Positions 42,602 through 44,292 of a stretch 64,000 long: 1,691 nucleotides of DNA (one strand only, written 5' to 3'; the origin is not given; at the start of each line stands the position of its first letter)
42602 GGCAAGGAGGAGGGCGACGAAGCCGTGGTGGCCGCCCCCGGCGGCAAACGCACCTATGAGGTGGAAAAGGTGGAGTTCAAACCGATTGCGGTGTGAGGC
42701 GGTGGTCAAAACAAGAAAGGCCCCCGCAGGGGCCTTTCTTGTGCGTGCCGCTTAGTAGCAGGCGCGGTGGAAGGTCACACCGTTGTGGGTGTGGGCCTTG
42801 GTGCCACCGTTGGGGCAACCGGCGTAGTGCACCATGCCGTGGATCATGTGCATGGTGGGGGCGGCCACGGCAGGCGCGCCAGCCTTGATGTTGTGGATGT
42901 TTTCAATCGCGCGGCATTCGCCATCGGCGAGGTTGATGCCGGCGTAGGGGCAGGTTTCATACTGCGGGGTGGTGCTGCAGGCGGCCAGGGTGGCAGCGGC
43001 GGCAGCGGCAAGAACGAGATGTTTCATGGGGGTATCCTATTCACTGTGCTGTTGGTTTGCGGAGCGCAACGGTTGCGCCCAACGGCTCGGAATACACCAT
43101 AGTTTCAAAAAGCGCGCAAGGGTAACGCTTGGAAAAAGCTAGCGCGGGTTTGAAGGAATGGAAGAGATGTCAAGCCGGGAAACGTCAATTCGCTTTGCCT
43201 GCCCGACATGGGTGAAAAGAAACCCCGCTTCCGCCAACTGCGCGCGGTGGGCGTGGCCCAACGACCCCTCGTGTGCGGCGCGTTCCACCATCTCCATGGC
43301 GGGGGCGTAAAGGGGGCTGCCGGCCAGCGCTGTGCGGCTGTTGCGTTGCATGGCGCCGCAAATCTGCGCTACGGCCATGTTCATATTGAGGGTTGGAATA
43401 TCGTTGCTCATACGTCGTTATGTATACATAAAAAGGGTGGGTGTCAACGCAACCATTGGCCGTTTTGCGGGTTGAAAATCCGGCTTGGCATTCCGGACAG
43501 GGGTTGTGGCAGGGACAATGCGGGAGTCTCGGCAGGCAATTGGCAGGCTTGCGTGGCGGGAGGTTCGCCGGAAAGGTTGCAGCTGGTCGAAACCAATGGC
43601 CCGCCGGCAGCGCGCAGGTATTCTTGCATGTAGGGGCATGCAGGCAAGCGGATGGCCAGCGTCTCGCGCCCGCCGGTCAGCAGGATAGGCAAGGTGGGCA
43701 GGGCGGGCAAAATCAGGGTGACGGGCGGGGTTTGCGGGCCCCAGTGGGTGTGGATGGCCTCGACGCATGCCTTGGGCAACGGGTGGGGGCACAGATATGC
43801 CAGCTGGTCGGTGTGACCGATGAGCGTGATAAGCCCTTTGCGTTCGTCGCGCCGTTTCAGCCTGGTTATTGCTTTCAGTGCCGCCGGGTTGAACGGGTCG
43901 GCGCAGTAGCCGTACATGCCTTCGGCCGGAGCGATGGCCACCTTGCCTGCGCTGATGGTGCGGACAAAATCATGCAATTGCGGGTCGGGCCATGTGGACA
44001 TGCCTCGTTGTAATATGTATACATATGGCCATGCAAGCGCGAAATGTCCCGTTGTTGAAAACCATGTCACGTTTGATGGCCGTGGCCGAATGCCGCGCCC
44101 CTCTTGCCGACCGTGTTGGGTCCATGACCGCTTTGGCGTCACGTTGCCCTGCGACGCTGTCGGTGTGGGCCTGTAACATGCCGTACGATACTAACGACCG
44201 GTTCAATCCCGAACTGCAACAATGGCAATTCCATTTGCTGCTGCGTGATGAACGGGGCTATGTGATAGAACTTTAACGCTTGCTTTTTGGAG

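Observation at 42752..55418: Paralogous small Cys/His-rich lipoproteins defining an uncharacterized, probably metal-binding family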

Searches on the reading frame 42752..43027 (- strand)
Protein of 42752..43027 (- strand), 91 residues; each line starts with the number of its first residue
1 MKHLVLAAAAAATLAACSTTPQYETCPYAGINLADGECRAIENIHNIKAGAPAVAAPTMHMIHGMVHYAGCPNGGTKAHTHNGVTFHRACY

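Call 5: search_protein_families(library=pfam, proteins=[window:42752-43027:-], max_evalue=1)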
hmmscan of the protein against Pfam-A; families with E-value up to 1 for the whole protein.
window:42752-43027:- (91 aa): 2 families
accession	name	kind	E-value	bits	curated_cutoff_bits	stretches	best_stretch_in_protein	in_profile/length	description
PF08139.17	LPAM_1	-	0.11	13.4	20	1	1-18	1-18/18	Prokaryotic membrane lipoprotein lipid attachment site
PF20101.4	DUF6491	-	0.28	11.6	27.5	1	2-22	3-23/138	Family of unknown function (DUF6491)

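Call 6: search_protein_families(library=ncbifam, proteins=[window:42752-43027:-], max_evalue=1)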
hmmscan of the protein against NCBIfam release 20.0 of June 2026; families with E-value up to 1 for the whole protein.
window:42752-43027:- (91 aa): 5 families
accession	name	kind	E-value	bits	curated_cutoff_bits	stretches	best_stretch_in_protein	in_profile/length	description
NF050142.1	PG1828_fam_lipo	equivalog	0.024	15.4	50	1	1-23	1-25/59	PG1828 family lipoprotein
NF047840.1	lipo_Ag473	exception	0.042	14.6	100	1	1-22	1-22/136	Ag473 family lipoprotein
NF033216.1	lipo_YgdI_YgdR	subfamily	0.17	11.8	42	1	4-20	6-22/71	YgdI/YgdR family lipoprotein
NF047637.1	lipo_CC0125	subfamily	0.29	11.6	40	1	3-25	2-24/169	CC0125/CC1285 family lipoprotein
TIGR04359.1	TrbK_RP4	equivalog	0.67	10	23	0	4-27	3-22/67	entry exclusion lipoprotein TrbK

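Call 9: find_homologous_proteins(query=window:42755-43027:-, max_evalue=0.01)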
Query seq(91 aa) (91 aa): 2 proteins with E <= 0.01 among 125 candidates.
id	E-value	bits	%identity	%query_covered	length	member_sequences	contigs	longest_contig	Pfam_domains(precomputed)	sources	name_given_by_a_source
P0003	1.3e-54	200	100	100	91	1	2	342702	-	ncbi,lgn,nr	ncbi:MAG: hypothetical protein H6922_03785 [Pseudomonadaceae bacterium]|nr:hypothetical protein [Pse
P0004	3.0e-34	135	73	78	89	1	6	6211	-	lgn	-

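Call 16: find_encoding_contigs(protein=P0004, flank=10000, max_places=6)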
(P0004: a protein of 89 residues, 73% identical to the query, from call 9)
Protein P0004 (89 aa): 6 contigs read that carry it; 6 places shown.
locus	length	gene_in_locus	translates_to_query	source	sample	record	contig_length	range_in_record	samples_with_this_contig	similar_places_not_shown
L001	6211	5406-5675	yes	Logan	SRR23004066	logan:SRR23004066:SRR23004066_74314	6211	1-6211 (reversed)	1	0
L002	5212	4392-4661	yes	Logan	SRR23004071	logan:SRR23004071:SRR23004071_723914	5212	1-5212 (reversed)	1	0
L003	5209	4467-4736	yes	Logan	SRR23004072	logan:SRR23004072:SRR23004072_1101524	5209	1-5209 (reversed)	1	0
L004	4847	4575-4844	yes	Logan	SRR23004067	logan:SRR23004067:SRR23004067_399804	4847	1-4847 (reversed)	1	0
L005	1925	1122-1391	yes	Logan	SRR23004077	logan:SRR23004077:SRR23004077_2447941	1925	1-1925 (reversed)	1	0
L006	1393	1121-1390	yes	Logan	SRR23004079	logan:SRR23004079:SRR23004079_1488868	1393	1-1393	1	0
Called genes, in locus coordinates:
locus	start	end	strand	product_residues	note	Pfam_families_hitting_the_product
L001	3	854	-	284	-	?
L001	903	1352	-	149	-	PF09361:Phasin_2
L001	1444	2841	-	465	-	PF00890:FAD_binding_2 (weak), PF01134:GIDA (faint), PF01266:DAO, PF03486:HI0933_like (faint), PF07992:Pyr_redox_2 (faint)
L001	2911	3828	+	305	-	PF00763:THF_DHG_CYH, PF02882:THF_DHG_CYH_C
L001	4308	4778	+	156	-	PF03713:DUF305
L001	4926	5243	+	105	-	-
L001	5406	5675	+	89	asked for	-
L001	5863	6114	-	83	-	-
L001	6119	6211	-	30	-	?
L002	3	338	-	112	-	?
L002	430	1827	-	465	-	PF00890:FAD_binding_2 (weak), PF01134:GIDA (faint), PF01266:DAO, PF03486:HI0933_like (faint), PF07992:Pyr_redox_2 (faint)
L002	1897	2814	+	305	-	PF00763:THF_DHG_CYH, PF02882:THF_DHG_CYH_C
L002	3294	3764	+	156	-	PF03713:DUF305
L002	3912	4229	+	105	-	-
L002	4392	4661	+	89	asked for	-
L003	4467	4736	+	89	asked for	-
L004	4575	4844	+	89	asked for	-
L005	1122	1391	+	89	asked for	-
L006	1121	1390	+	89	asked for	-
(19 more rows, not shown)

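Call 33: find_related_loci(query=A4, collection=genome_contigs, flank=8000)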
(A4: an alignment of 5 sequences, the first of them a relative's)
Query A4 (91 aa) in genome_contigs; peptide patterns used: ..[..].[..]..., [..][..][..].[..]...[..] (x = any residue, [..] = any of these).
75 stretches matched a pattern, but none encodes a relative of the query by tblastn (E <= 1e-3).

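Call 34: find_related_loci(query=A4, collection=metagenome_contigs, flank=8000)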
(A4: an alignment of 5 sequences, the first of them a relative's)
Query A4 (91 aa) in metagenome_contigs; peptide patterns used: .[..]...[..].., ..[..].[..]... (x = any residue, [..] = any of these).
126 stretches matched a pattern, but none encodes a relative of the query by tblastn (E <= 1e-3).

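Call 45: predict_structure(alignment_id=A5)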
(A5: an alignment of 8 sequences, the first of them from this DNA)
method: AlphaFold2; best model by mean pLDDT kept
length: 75 residues; sequences in the alignment: 8
mean_pLDDT: 65.0   pTM: 0.43
mean pLDDT of the five models: 65.0, 60.4, 60.3, 48.0, 43.8
residues with pLDDT >= 90: 1; 70-90: 34; 50-70: 16; < 50: 24
segments of 3 or more residues with pLDDT < 50: 1-5, 11-22, 35-37
pLDDT, mean of each block of 10 residues (from residue 1): 45 45 50 53 86 82 88 80
secondary structure, 60 per line:
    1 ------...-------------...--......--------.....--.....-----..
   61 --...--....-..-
elements in order: E7-9 E23-25 E28-33 E42-46 E49-53 E63-65 E68-71

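Call 48: fold_search(model_id=the predicted structure, library=pdb)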
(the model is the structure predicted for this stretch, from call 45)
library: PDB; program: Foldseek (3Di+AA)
matches with E <= 10: 6; with E <= 0.001: 0
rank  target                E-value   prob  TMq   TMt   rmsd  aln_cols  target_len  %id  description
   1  5jch_B                3.9e+00  0.04  0.20  0.04  13.2        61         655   13  Crystal structure of chicken MDA5 with 5'p 10-mer dsRNA and ADP-Mg2+ at 2.95 A resolution (untwinned). (released 2016-06-01)
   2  5jch_A                6.0e+00  0.03  0.18  0.03  13.2        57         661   14  Crystal structure of chicken MDA5 with 5'p 10-mer dsRNA and ADP-Mg2+ at 2.95 A resolution (untwinned). (released 2016-06-01)
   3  3s6x_A                6.8e+00  0.02  0.18  0.07  10.8        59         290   17  Structure of reovirus attachment protein sigma1 in complex with alpha-2,3-sialyllactose (released 2011-11-23)
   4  3s6y_A                8.2e+00  0.01  0.18  0.07  10.8        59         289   17  Structure of reovirus attachment protein sigma1 in complex with alpha-2,6-sialyllactose (released 2011-11-23)
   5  8u64_A                8.7e+00  0.05  0.18  0.03   6.4        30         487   10  Cryo-EM structure of PsBphP in Pfr state, medial PSM only (released 2024-08-21)
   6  6hvg_B                9.9e+00  0.02  0.19  0.02  14.4        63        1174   14  Crystal Structure of Truncated Alternansucrase from Leuconostoc mesenteroides NRRL B-1355 (released 2019-02-27)

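Call 67: search_solved_structures(query=A5, max_evalue=10)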
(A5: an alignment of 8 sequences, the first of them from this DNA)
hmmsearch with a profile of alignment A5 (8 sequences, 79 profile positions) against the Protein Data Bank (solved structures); distinct sequences matched with E-value up to 10: 0.

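Call 69: search_dna_similar(query=window:42755-42979:-, collection=plasmids, mode=protein, max_evalue=1)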
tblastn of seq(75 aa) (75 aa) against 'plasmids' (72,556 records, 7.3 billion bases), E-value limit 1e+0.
No match.

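Call 82: search_protein_families(library=phrogs, proteins=[window:42752-43027:-], max_evalue=0.1)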
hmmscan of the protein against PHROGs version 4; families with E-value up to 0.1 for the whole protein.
window:42752-43027:- (91 aa): 5 families
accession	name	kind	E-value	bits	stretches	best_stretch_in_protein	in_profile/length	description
phrog_1119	-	moron, auxiliary metabolic gene and host takeover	0.01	17.2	1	1-26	1-26/78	Cor superinfection exclusion protein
phrog_25336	-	unknown function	0.023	16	1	1-26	1-26/106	-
phrog_8372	-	unknown function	0.032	15.2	1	1-20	1-21/58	-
phrog_3641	-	unknown function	0.051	14.9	1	4-36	11-47/69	-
phrog_20914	-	unknown function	0.076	14.1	1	1-24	3-26/112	-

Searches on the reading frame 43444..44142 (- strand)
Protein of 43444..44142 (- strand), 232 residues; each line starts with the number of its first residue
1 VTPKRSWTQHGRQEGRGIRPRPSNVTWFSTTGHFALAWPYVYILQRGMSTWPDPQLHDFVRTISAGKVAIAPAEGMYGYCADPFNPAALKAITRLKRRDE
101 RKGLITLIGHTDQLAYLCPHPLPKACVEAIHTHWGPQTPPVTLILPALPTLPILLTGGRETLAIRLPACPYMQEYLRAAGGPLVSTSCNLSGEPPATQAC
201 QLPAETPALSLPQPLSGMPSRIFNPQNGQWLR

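Call 61: search_protein_families(library=pfam, proteins=[window:43444-44142:-], max_evalue=0.0001)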
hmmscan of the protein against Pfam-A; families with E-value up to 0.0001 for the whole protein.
window:43444-44142:- (232 aa): 1 family
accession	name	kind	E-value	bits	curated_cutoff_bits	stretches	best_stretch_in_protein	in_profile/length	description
PF01300.24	Sua5_yciO_yrdC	-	4.1e-28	98.5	25.1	1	62-203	2-140/178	Telomere recombination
